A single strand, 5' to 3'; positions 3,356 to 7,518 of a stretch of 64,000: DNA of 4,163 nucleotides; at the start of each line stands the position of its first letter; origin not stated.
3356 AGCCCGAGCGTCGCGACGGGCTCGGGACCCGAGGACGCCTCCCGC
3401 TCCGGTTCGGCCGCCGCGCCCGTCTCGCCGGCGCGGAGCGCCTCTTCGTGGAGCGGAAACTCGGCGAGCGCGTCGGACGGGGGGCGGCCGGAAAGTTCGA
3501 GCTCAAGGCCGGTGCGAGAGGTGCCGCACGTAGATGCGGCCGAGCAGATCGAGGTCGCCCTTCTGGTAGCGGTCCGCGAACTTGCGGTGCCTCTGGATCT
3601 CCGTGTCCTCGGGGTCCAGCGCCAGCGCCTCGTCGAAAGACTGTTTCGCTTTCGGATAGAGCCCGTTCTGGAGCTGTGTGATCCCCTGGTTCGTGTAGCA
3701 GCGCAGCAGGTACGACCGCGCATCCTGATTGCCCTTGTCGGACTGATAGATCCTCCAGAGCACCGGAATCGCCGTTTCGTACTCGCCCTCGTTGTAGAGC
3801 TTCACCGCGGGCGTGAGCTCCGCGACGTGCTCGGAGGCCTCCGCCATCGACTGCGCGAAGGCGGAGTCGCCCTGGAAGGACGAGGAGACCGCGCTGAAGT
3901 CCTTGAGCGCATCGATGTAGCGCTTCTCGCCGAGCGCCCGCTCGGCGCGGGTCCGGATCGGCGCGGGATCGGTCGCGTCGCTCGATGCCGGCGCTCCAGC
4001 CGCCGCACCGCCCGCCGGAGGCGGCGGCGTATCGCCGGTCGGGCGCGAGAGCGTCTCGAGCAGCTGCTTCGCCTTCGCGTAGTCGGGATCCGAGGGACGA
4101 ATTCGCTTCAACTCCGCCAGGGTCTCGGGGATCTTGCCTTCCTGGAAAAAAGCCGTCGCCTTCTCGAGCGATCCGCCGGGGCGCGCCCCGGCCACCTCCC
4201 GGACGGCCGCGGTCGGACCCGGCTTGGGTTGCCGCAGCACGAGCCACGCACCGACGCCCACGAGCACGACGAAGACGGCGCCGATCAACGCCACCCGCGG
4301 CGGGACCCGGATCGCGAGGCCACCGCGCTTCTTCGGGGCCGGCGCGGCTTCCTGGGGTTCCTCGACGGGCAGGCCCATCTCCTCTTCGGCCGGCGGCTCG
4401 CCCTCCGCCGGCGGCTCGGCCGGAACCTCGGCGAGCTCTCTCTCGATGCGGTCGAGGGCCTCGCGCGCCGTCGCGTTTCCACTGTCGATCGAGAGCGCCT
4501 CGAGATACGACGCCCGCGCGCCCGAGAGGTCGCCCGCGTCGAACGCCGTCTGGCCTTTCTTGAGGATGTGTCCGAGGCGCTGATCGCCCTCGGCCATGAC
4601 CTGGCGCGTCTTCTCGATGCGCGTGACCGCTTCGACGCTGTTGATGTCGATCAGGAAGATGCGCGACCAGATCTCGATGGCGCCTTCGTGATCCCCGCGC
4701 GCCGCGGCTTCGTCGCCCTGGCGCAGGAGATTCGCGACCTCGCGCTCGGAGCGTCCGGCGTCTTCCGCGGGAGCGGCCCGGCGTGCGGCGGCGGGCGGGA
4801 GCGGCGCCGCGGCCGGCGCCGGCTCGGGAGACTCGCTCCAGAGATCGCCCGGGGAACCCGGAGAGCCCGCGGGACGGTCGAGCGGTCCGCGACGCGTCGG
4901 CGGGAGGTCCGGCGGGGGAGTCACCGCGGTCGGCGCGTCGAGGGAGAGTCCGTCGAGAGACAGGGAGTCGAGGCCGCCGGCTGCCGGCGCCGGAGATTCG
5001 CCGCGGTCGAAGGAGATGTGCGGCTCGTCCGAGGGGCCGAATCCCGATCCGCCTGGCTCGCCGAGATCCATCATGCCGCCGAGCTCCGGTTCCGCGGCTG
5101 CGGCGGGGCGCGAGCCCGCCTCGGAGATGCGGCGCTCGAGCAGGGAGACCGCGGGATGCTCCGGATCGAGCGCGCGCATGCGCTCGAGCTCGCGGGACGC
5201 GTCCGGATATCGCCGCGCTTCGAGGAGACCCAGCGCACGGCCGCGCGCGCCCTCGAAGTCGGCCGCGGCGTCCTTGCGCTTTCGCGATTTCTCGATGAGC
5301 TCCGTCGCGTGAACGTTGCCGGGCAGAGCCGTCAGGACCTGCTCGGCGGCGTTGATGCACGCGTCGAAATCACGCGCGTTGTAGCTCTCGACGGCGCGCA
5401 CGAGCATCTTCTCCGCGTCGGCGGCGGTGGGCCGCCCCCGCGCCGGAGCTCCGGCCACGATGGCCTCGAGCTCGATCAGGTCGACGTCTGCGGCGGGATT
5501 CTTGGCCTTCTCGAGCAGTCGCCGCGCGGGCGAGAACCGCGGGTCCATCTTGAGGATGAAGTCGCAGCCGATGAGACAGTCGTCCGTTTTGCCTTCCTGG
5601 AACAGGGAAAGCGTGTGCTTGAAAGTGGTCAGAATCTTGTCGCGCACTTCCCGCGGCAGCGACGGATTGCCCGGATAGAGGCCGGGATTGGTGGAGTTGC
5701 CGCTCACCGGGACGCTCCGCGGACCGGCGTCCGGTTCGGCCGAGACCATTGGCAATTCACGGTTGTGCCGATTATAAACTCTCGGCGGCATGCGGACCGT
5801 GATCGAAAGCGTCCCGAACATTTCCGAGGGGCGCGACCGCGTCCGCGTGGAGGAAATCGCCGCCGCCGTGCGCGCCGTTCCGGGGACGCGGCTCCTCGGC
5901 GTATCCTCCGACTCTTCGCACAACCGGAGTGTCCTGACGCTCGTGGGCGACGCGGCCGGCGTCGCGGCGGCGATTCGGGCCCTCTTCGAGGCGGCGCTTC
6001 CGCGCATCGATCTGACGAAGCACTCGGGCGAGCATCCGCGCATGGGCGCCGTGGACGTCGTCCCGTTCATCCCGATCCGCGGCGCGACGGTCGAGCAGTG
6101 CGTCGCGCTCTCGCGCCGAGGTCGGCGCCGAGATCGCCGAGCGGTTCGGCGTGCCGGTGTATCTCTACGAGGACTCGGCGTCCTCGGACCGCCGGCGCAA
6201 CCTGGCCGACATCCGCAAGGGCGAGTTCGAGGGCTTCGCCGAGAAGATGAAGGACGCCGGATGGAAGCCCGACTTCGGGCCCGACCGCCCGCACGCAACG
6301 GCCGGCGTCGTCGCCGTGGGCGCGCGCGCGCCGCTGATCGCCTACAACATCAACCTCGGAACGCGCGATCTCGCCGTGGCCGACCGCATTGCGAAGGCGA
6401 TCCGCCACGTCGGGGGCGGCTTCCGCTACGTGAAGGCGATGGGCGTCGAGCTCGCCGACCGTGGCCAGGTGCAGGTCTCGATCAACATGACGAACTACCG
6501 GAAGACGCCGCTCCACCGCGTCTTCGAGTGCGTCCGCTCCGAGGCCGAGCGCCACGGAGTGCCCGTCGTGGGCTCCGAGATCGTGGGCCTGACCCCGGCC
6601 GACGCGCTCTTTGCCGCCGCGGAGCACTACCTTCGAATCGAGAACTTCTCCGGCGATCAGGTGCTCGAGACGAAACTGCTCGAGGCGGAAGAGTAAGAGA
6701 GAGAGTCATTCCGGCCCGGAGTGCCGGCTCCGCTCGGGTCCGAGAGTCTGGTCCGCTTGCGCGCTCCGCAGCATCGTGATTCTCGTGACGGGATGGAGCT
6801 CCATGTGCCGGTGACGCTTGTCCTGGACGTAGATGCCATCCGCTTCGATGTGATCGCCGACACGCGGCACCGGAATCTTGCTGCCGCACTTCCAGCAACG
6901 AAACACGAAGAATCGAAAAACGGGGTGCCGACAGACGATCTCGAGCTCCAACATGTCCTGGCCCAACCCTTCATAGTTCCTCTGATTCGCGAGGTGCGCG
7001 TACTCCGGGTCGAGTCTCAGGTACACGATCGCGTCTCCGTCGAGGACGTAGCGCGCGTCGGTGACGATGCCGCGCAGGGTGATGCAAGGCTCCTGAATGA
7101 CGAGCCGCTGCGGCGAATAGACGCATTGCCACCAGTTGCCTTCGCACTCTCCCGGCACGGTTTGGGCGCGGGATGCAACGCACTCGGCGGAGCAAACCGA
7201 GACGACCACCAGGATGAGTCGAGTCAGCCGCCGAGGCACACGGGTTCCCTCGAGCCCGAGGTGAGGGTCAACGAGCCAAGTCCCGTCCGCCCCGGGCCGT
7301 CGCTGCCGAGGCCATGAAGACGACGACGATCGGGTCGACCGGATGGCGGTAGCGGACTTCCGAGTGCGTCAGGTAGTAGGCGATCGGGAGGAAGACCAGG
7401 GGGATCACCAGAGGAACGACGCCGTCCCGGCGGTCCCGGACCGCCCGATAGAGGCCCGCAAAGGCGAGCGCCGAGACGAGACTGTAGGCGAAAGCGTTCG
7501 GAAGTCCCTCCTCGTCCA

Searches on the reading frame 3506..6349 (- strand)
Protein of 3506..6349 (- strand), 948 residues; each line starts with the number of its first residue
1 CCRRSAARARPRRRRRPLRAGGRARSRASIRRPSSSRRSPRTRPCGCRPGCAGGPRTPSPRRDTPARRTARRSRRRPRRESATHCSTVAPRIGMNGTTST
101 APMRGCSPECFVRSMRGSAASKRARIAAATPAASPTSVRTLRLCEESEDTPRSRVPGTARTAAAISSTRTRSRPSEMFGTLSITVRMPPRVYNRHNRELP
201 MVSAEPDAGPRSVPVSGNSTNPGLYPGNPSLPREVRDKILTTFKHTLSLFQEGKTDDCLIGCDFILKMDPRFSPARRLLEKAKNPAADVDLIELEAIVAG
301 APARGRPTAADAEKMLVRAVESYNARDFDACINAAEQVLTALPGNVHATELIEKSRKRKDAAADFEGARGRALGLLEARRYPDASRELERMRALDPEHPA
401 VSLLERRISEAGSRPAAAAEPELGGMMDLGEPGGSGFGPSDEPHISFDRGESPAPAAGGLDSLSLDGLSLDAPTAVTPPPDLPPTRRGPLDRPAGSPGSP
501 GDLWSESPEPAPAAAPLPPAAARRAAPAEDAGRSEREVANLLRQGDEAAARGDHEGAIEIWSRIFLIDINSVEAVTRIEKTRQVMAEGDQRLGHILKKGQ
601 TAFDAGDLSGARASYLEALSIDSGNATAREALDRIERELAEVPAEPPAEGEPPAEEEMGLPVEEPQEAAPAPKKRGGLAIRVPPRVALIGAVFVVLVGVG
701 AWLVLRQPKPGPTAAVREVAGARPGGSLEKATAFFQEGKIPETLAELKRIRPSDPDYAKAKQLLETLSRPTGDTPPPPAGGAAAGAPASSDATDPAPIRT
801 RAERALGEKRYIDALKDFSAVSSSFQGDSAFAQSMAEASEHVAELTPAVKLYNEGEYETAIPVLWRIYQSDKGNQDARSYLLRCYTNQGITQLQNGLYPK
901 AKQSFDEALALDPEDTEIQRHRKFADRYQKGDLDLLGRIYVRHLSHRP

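Call 42: search_protein_families(library=pfam, proteins=[window:3506-6349:-], max_evalue=0.01)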
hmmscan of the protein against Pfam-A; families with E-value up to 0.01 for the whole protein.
window:3506-6349:- (948 aa): 8 families
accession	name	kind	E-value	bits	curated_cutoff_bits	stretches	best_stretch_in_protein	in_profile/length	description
PF07719.23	TPR_2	-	4.9e-12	45.4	27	1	884-915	3-34/34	Tetratricopeptide repeat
PF14559.12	TPR_19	-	2.8e-11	44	25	0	854-889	4-39/68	Tetratricopeptide repeat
PF13428.12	TPR_14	-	3.9e-10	39.8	23.5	0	893-920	12-39/44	Tetratricopeptide repeat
PF00515.34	TPR_1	-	2.6e-09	37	27.8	1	883-915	2-34/34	Tetratricopeptide repeat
PF13414.12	TPR_11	-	2.2e-07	30.9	26.8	0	599-631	1-33/42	TPR repeat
PF14863.12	Alkyl_sulf_dimr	-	5.1e-06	27.4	26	0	845-891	73-119/139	Alkyl sulfatase dimerisation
PF13181.12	TPR_8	-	1e-05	25.8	25.7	0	883-915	2-34/34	Tetratricopeptide repeat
PF13424.12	TPR_12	-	0.00029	21.4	30.1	0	853-913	15-76/77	Tetratricopeptide repeat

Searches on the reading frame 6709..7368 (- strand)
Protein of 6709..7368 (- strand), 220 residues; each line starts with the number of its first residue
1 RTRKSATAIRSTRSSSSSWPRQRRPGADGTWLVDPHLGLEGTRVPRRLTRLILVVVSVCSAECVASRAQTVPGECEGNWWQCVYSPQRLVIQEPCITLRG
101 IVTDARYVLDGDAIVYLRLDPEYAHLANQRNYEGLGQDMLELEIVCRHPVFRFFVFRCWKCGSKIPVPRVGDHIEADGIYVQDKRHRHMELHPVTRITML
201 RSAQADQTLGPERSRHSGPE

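Call 42: search_protein_families(library=pfam, proteins=[window:6709-7368:-], max_evalue=0.01)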
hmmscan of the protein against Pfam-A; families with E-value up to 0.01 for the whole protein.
window:6709-7368:- (220 aa): 1 family
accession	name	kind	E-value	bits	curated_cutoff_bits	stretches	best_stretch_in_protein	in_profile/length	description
PF21664.2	TBPIP_C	-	0.0088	16.5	27.2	0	132-192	20-83/115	TBP-interacting protein, C-terminal domain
